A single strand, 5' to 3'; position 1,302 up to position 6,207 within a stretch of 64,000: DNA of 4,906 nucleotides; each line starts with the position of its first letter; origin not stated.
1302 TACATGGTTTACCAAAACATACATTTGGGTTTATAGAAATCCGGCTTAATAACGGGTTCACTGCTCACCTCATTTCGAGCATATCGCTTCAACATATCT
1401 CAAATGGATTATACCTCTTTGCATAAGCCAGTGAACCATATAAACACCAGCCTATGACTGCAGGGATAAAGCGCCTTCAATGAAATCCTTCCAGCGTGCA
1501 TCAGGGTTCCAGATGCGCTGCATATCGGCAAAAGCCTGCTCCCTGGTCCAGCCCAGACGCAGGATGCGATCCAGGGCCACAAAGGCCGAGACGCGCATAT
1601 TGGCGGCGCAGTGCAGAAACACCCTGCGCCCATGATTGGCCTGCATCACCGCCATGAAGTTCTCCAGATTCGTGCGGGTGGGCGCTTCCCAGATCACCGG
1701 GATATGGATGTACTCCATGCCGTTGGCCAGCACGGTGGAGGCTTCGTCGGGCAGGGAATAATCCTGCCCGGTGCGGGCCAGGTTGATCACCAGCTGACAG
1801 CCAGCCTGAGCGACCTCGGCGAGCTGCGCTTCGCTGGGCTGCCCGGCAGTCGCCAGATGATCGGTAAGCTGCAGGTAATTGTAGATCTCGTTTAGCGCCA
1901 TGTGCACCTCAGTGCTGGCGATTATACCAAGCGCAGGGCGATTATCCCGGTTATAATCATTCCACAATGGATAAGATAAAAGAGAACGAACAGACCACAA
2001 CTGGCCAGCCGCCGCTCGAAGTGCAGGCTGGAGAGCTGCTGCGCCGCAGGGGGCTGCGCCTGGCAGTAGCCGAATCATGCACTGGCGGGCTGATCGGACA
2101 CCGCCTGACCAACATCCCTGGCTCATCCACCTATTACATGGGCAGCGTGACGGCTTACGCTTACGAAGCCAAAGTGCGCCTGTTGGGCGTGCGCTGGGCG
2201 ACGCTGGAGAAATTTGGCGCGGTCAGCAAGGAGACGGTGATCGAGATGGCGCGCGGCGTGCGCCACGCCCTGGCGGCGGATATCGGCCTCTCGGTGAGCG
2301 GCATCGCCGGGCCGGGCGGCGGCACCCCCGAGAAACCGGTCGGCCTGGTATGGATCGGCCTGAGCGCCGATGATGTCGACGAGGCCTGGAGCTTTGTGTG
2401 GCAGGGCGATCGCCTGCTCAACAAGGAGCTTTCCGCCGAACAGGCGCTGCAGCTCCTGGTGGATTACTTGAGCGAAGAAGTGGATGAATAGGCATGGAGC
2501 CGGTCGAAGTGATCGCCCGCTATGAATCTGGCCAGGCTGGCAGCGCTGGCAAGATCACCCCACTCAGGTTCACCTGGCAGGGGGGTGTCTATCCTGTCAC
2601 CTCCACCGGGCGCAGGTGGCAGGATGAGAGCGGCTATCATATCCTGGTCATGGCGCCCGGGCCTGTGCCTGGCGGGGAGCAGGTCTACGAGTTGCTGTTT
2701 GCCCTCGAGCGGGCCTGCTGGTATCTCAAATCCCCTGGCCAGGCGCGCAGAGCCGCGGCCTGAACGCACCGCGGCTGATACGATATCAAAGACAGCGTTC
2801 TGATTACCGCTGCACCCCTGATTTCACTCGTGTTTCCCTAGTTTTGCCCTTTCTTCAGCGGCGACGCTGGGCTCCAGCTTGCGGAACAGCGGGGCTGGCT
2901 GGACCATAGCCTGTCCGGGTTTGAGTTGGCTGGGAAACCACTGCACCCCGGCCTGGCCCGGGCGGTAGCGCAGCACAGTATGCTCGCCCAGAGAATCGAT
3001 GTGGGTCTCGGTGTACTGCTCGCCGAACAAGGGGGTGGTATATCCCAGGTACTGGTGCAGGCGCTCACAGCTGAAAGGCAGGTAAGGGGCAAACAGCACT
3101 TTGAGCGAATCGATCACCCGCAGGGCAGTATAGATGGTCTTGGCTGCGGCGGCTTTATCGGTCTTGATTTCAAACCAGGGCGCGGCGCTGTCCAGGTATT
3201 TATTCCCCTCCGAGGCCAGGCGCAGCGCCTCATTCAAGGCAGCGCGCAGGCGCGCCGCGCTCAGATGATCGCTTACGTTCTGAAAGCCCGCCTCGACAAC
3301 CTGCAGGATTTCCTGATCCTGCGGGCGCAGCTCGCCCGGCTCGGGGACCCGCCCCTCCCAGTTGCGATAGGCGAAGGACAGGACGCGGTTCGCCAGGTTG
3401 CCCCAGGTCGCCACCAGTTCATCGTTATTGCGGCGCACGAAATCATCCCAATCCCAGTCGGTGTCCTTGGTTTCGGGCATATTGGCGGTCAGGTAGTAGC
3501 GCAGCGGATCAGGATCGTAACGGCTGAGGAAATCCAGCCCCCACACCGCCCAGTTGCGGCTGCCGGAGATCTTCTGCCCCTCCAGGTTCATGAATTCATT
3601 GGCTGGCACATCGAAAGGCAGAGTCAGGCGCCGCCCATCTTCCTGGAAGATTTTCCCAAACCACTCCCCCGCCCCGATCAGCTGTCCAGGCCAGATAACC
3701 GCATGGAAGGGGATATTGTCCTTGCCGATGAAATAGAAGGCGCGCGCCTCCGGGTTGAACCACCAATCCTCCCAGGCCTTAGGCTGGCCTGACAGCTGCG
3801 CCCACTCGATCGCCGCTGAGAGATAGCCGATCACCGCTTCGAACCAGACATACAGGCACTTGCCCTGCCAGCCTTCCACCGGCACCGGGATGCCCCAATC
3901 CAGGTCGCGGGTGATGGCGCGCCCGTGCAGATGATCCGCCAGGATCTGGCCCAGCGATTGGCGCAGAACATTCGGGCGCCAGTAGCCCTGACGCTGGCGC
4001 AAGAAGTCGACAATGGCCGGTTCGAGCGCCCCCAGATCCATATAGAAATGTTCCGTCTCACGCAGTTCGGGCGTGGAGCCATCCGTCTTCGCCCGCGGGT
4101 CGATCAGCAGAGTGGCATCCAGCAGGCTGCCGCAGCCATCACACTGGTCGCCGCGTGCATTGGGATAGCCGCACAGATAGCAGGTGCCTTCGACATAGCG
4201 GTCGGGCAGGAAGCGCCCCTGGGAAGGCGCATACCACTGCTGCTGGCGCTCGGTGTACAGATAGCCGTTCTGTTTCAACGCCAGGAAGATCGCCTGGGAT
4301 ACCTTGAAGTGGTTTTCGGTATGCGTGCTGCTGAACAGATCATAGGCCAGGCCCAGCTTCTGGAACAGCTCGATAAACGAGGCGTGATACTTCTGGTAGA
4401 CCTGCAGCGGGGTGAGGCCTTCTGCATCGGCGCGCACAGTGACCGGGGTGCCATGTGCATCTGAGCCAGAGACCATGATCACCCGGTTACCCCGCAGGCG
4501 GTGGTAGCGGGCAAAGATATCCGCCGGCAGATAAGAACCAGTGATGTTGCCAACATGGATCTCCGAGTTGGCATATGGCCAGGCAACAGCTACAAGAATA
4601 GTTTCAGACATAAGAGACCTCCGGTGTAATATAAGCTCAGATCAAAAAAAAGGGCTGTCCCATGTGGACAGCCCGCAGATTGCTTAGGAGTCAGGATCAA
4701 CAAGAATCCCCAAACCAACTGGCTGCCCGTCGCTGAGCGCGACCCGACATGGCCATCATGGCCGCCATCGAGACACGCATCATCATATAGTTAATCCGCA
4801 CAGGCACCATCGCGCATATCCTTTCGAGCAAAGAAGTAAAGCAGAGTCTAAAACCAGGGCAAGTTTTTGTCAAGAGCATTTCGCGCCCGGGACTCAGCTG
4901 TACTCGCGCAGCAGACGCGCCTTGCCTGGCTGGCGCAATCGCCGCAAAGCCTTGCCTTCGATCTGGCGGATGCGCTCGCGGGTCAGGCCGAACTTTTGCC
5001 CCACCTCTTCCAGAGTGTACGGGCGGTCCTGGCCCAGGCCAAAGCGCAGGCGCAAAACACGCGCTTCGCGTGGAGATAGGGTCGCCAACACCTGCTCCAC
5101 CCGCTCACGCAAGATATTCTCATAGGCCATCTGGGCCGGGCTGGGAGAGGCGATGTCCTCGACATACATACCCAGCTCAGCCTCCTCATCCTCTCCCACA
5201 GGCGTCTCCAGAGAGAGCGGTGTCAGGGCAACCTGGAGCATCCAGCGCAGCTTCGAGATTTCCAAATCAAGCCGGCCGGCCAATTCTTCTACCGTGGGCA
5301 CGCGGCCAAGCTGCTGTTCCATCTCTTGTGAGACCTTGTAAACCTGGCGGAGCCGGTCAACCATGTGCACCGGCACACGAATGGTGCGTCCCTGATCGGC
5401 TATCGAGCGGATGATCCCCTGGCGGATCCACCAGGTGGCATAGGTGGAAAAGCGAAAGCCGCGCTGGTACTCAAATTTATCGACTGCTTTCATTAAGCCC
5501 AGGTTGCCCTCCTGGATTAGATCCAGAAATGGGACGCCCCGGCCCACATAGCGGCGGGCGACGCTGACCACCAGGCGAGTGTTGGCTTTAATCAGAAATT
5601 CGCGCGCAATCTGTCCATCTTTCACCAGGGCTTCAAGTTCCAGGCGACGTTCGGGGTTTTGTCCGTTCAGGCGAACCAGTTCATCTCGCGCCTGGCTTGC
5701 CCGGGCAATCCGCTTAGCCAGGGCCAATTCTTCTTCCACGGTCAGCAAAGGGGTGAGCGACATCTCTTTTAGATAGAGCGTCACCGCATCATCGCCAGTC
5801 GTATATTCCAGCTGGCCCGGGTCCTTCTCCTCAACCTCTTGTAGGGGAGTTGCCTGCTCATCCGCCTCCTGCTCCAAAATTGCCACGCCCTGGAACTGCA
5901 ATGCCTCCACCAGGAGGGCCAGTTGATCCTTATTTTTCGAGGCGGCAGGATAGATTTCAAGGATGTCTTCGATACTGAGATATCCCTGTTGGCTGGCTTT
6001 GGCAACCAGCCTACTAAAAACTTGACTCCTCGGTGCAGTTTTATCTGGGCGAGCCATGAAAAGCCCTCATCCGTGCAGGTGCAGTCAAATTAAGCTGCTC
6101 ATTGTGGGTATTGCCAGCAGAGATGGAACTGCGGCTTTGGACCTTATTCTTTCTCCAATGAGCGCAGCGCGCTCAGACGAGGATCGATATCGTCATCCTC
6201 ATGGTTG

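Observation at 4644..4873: Promoter, Met-codon-rich leader ORF and terminator directly upstream of metG: candidate leader-peptide attenuator for MetRS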

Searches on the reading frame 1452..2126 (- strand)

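Call 8: search_protein_families(library=ncbifam, proteins=[window:1452-2126:-])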
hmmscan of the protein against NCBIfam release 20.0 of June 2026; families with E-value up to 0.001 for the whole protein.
window:1452-2126:- (224 aa): 2 families
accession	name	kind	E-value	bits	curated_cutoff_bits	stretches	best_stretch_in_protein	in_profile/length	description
TIGR01244.1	TIGR01244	subfamily_domain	1.9e-10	40.9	85.85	1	85-189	3-109/135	TIGR01244 family sulfur transferase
NF040641.1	bifunc_ST_SDO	equivalog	4.2e-10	39.1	625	1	86-190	2-108/423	bifunctional sulfur transferase/dioxygenase Blh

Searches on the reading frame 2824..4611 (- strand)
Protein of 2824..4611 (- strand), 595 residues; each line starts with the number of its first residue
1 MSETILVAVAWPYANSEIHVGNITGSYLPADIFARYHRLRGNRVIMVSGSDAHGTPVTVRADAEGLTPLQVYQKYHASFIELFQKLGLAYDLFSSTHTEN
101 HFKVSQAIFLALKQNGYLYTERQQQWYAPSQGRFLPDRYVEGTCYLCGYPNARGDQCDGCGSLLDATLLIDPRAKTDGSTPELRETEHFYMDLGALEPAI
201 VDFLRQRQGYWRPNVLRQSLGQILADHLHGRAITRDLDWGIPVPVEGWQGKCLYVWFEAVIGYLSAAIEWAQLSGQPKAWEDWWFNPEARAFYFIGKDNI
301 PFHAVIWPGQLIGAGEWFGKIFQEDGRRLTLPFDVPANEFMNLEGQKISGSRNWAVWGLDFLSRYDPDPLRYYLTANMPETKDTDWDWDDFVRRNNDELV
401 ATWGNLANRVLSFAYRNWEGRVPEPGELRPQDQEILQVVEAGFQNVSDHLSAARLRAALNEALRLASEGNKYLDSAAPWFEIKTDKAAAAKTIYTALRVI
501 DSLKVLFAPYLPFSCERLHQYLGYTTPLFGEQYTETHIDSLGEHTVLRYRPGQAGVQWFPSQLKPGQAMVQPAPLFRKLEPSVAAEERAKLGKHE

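Call 7: find_related_loci(query=window:2824-4611:-, collection=genome_contigs, flank=3000)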
Query window:2824-4611:- (595 aa) in genome_contigs; peptide patterns used: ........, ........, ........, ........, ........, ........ (x = any residue, [..] = any of these).
185 stretches matched a pattern; 171 encode a relative of the query (tblastn E <= 1e-3); the best 80 are kept; 80 distinct loci.
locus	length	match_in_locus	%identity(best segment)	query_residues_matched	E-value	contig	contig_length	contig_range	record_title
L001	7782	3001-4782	81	1-593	0e+0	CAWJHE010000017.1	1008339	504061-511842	MAG: uncultured Chloroflexia bacterium isolate MFD04716.bin.2.168 genome assembly, contig: contig_8132, whole genome sho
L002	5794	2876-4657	80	1-593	0e+0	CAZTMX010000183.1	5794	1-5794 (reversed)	MAG TPA_asm: uncultured Anaerolineaceae bacterium isolate binchicken_co22_211 genome assembly, contig: NODE_13233_length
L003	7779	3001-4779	81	1-592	0e+0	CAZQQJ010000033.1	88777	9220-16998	MAG TPA_asm: uncultured Anaerolinea sp. isolate SRP278314_co2_69 genome assembly, contig: NODE_425_length_88777_cov_42.1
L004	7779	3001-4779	80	1-592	0e+0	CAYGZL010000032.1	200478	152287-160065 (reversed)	MAG TPA_asm: uncultured Anaerolineaceae bacterium isolate ERP119294_co2_361 genome assembly, contig: k141_1540650, whole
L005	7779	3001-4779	80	1-592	0e+0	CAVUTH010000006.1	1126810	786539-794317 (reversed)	MAG: uncultured Chloroflexia bacterium isolate MFD03899.bin.2.126 genome assembly, contig: contig_29092, whole genome sh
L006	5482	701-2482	79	1-593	0e+0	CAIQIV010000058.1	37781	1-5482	MAG: uncultured Chloroflexi bacterium isolate LaPlata_bin-0303 genome assembly, contig: bin-0303:058/865, whole genome s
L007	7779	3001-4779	82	1-592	0e+0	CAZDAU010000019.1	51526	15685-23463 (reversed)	MAG TPA_asm: uncultured Anaerolinea sp. isolate binchicken_co274_325 genome assembly, contig: NODE_1706_length_51526_cov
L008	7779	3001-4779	79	1-592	0e+0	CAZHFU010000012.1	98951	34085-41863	MAG TPA_asm: uncultured Anaerolinea sp. isolate SRP220891_co2_410 genome assembly, contig: NODE_237_length_98951_cov_29.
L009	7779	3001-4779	81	1-592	0e+0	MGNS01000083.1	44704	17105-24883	MAG: Chloroflexi bacterium RBG_16_57_11 RBG_16_scaffold_2307, whole genome shotgun sequence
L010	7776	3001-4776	79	1-591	0e+0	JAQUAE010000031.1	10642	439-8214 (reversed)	MAG: Anaerolineales bacterium isolate STC_77 NODE_14767_length_10642_cov_5.460105_Sandtown_C, whole genome shotgun seque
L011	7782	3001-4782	79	1-593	0e+0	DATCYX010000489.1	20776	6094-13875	MAG TPA_asm: Anaerolineales bacterium isolate SMAG_U55 k141_383494, whole genome shotgun sequence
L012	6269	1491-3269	79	1-592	0e+0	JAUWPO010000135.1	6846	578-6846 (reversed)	MAG: Chloroflexota bacterium isolate CSMAG_2478 CSMAG_2478_k141_889089_length_6846_cov_79.0000, whole genome shotgun seq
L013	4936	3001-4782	77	1-593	0e+0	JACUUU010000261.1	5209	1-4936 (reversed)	MAG: Anaerolineales bacterium isolate Kmv39 NODE_7398_length_5209_cov_7.105743, whole genome shotgun sequence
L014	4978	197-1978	77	1-593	0e+0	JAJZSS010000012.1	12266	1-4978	MAG: Chloroflexota bacterium isolate SKS3.bin4 NODE_8438_length_12266_cov_1.109564, whole genome shotgun sequence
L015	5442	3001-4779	77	1-592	0e+0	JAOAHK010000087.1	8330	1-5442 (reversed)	MAG: Anaerolineales bacterium isolate SKW59 NODE_86_length_8330_cov_2.238338, whole genome shotgun sequence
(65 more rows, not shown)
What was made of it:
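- These are Chloroflexota, mostly labelled Anaerolineales, with MetRS 66-82% identical (call 7).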

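Call 8: search_protein_families(library=ncbifam, proteins=[window:2824-4611:-])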
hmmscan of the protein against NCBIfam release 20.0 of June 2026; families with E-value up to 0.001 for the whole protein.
window:2824-4611:- (595 aa): 18 families
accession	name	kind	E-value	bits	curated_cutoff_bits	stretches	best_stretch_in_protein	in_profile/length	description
NF001100.0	PRK00133.1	equivalog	6.2e-165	550.5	587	1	2-581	4-533/676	methionine--tRNA ligase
TIGR00398.1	metG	equivalog_domain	8.1e-146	486.8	336.35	1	6-526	2-505/530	methionine--tRNA ligase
NF008900.0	PRK12267.1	equivalog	1.5e-72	245.1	598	1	4-526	5-480/648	methionine--tRNA ligase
NF008859.0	PRK11893.2-1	equivalog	4.7e-43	147.9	553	1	6-398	5-380/498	methionine--tRNA ligase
NF008863.0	PRK11893.2-5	equivalog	2.3e-36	125.5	551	2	6-247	8-247/531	methionine--tRNA ligase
NF008860.0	PRK11893.2-2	equivalog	3.9e-31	108.6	761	2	291-523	328-548/583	methionine--tRNA ligase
NF008957.0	PRK12300.1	subfamily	1.7e-22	79.3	677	2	4-63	33-91/946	leucine--tRNA ligase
NF008861.0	PRK11893.2-3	equivalog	2.5e-22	79.2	633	1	6-192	9-197/496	methionine--tRNA ligase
NF009687.0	PRK13208.1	equivalog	3e-21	75.3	738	2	12-129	47-178/801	valine--tRNA ligase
TIGR00396.1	leuS_bact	equivalog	3.3e-19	68.5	548.4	1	10-150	36-180/843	leucine--tRNA ligase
TIGR00392.1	ileS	equivalog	8.1e-18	64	621.4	2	344-526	608-793/861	isoleucine--tRNA ligase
TIGR00422.1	valS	equivalog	6.4e-14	50.9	612.1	1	344-525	523-702/863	valine--tRNA ligase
TIGR00395.1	leuS_arch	equivalog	1.5e-12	46.4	648.5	2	3-76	25-100/938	leucine--tRNA ligase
NF004349.1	PRK05729.1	equivalog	4.6e-11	41.7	704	1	343-535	512-697/860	valine--tRNA ligase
NF000540.1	alt_ValS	exception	1.8e-10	39.5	900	0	12-61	42-90/827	valine--tRNA ligase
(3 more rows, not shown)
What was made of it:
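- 2824..4611 (-): metG (methionine--tRNA ligase, 595 aa), the regulated gene. Call 8: TIGR00398, 486.8 bits, above the cutoff of 336.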

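Call 57: find_encoding_contigs(protein=window:2824-4611:-, flank=1500, max_places=3)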
Protein window:2824-4611:- (595 aa): no gene with exactly this product is on record in the collection.
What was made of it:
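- Tried and rejected: An exact-sequence look-up of the window's MetRS found no source contig (call 57).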

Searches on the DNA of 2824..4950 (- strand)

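Call 4: search_rna_families(source=window, start=4550, end=4950, threshold=evalue, max_evalue=10, show_alignments=3)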
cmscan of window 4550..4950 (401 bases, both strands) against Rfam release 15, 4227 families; matches with E-value up to 10: 4.
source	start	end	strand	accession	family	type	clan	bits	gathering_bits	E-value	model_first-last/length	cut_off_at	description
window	4637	4712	-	RF00519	suhB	Gene; sRNA;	CL00108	24.1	41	0.0067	1-77/77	no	Makes More Granules Regulator RNA (mmgR)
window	4645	4707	-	RF01489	sbrA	Gene; sRNA;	-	23.2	45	0.015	1-71/71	no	Listeria sRNA sbrA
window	4663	4840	-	RF02121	FTX_3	Gene; lncRNA;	-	15.2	55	4.1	1-147/147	no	FTX transcript, XIST regulator conserved region 3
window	4644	4679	-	RF01390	isrG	Gene; sRNA;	-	7.9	100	6.9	1-279/279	no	isrG Hfq binding RNA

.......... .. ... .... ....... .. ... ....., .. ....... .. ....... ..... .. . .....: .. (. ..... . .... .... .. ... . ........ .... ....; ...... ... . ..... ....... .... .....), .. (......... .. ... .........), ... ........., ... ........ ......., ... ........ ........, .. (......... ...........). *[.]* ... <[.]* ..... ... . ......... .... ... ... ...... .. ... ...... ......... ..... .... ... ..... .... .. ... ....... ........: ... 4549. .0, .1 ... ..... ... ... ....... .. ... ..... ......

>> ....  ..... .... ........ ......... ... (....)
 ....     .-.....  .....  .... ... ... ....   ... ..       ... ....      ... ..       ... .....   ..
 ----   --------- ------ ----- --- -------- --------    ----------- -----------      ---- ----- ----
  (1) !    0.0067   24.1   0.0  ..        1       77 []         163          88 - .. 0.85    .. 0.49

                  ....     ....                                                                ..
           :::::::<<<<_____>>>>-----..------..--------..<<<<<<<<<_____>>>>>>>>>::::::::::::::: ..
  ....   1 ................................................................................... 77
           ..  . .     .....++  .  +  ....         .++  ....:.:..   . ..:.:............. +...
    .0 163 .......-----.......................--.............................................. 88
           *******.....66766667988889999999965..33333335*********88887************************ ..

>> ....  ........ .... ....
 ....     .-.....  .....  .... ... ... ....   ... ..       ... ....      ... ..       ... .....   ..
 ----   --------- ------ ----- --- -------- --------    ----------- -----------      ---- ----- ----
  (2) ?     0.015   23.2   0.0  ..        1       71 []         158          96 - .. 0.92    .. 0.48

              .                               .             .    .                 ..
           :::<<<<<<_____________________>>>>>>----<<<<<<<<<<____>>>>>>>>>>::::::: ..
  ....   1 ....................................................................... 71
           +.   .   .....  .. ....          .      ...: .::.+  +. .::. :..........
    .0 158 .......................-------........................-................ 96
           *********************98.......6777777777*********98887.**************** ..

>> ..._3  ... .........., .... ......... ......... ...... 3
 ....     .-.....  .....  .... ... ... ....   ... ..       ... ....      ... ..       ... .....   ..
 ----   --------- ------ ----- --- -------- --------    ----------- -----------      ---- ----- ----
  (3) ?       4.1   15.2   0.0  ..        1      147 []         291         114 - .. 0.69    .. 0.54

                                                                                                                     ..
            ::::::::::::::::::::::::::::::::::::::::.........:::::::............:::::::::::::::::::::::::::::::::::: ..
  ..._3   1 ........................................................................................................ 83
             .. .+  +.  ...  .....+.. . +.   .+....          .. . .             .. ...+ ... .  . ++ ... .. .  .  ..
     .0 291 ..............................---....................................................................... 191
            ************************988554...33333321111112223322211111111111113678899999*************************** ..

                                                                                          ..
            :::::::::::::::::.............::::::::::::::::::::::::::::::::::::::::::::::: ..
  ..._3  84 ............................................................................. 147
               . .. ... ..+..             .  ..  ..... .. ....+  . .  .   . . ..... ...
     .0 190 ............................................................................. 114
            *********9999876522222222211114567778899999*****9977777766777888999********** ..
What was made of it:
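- On Other curated Rfam families (SAM riboswitches; His, Leu, Thr, Trp and Phe leaders; sRNAs): Only sub-threshold matches driven by the terminator were found: mmgR at 24 bits against 41, and sbrA at 23 against 45 (call 4).
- Closest known: Classical trp/his/leu/thr/ilv/phe biosynthetic-operon leaders. Different: None of these Rfam models matches (call 4).
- No Rfam family matches, T-box included, even at E<=10 (call 4).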

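Call 43: search_rna_families(sources=[L037, L039, L040, L041, L043, L048, L049, L050, L058, L063, L064, L066, L067, L068, L070, L072, L073, L076, L080], threshold=gathering)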
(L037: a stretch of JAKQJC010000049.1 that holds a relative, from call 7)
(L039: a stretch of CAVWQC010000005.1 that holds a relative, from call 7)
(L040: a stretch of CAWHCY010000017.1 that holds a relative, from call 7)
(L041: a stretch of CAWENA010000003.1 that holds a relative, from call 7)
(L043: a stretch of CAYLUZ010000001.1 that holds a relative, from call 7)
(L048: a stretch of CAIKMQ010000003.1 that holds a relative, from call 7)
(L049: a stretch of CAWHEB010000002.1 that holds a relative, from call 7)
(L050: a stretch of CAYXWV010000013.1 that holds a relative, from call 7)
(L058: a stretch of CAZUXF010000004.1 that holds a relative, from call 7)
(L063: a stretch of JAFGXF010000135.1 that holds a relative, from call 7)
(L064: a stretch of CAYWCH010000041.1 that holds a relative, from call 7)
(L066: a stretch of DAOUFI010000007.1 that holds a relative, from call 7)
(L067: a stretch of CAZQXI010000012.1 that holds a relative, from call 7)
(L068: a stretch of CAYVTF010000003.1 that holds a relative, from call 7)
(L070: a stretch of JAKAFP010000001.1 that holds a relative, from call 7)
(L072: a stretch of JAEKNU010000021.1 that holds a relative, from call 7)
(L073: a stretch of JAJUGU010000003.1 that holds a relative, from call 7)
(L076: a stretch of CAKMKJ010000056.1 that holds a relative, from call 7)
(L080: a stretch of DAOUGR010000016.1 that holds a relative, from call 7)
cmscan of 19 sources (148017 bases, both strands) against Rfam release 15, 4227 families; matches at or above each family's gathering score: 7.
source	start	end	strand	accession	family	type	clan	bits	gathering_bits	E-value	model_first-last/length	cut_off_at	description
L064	2725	2795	-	RF00005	tRNA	Gene; tRNA;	CL00001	62.4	29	8.7e-11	1-71/71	no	tRNA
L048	5798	5868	+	RF00005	tRNA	Gene; tRNA;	CL00001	61.3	29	1.8e-10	1-71/71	no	tRNA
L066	2725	2795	-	RF00005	tRNA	Gene; tRNA;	CL00001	60.8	29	2.4e-10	1-71/71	no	tRNA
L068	7405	7547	+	RF00174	Cobalamin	Cis-reg; riboswitch;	CL00101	60.2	31.5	4.8e-12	1-189/189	no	Cobalamin riboswitch aptamer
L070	7568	7708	+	RF00174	Cobalamin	Cis-reg; riboswitch;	CL00101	52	31.5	1e-09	1-189/189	no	Cobalamin riboswitch aptamer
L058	7553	7692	+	RF00174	Cobalamin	Cis-reg; riboswitch;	CL00101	51.9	31.5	1.1e-09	1-189/189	no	Cobalamin riboswitch aptamer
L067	7639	7778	+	RF00174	Cobalamin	Cis-reg; riboswitch;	CL00101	45.1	31.5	9.6e-08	1-189/189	no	Cobalamin riboswitch aptamer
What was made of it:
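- Tried and rejected: Rfam at gathering score on 19 related loci that lack the leader found no T-box or other element before metG there (call 43).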

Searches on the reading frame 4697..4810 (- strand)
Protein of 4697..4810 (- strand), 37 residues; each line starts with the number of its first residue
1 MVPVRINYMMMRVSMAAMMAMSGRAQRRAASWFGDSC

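Call 8: search_protein_families(library=ncbifam, proteins=[window:4697-4810:-])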
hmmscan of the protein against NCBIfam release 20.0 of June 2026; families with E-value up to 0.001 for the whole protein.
window:4697-4810:- (37 aa): 0 families

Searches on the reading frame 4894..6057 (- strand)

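Call 8: search_protein_families(library=ncbifam, proteins=[window:4894-6057:-])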
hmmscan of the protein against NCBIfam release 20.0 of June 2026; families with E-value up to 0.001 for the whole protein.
window:4894-6057:- (387 aa): 49 families (the best 25 are shown)
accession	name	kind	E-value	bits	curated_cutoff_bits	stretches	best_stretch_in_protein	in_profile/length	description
NF004208.0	PRK05658.1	equivalog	3.6e-127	426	555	2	149-386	391-628/631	RNA polymerase sigma factor RpoD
NF006666.0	PRK09210.1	equivalog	1.4e-113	380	572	2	136-386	117-368/370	RNA polymerase sigma factor RpoD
NF004561.0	PRK05901.1-3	equivalog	2.1e-106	357.2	582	1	65-386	211-535/537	RNA polymerase sigma factor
NF005920.0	PRK07921.1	subfamily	1.6e-104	349.4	464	1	73-386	13-326/328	RNA polymerase sigma factor SigB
NF005643.0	PRK07406.1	equivalog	5.8e-99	331.8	500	1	65-386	63-395/397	RNA polymerase sigma factor RpoD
NF041931.2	MzaA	equivalog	9.6e-99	332.1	800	1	134-386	459-713/726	MZA anti-phage system associated sigma-70 family RNA polymerase sigma factor MzaA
NF004560.0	PRK05901.1-1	equivalog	2e-97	327.4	711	1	84-386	208-514/516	RNA polymerase sigma factor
TIGR02393.1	RpoD_Cterm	equivalog_domain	9.7e-97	323.2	354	1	151-386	1-236/238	RNA polymerase sigma factor RpoD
TIGR02997.1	Sig70-cyanoRpoD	subfamily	2.8e-96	322.3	384.5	1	90-375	1-298/298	RNA polymerase sigma factor, RpoD/SigA family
NF004562.0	PRK05901.1-4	equivalog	1.2e-95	321.1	779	2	146-385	312-551/571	RNA polymerase sigma factor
NF005785.0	PRK07598.1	equivalog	1.7e-82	277.5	554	1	139-386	164-410/415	RNA polymerase sigma factor SigC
TIGR02394.1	rpoS_proteo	equivalog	1e-81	274.6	378.7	1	144-376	39-272/285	RNA polymerase sigma factor RpoS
NF004207.0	PRK05657.1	equivalog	2.9e-81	273.4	394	2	142-376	80-315/329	RNA polymerase sigma factor RpoS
NF005642.0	PRK07405.1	subfamily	1.2e-78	264.6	524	1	87-377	6-308/318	RNA polymerase sigma factor SigD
NF004615.0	PRK05949.1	subfamily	8.5e-76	254.9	530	1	84-376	12-316/327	RNA polymerase sigma factor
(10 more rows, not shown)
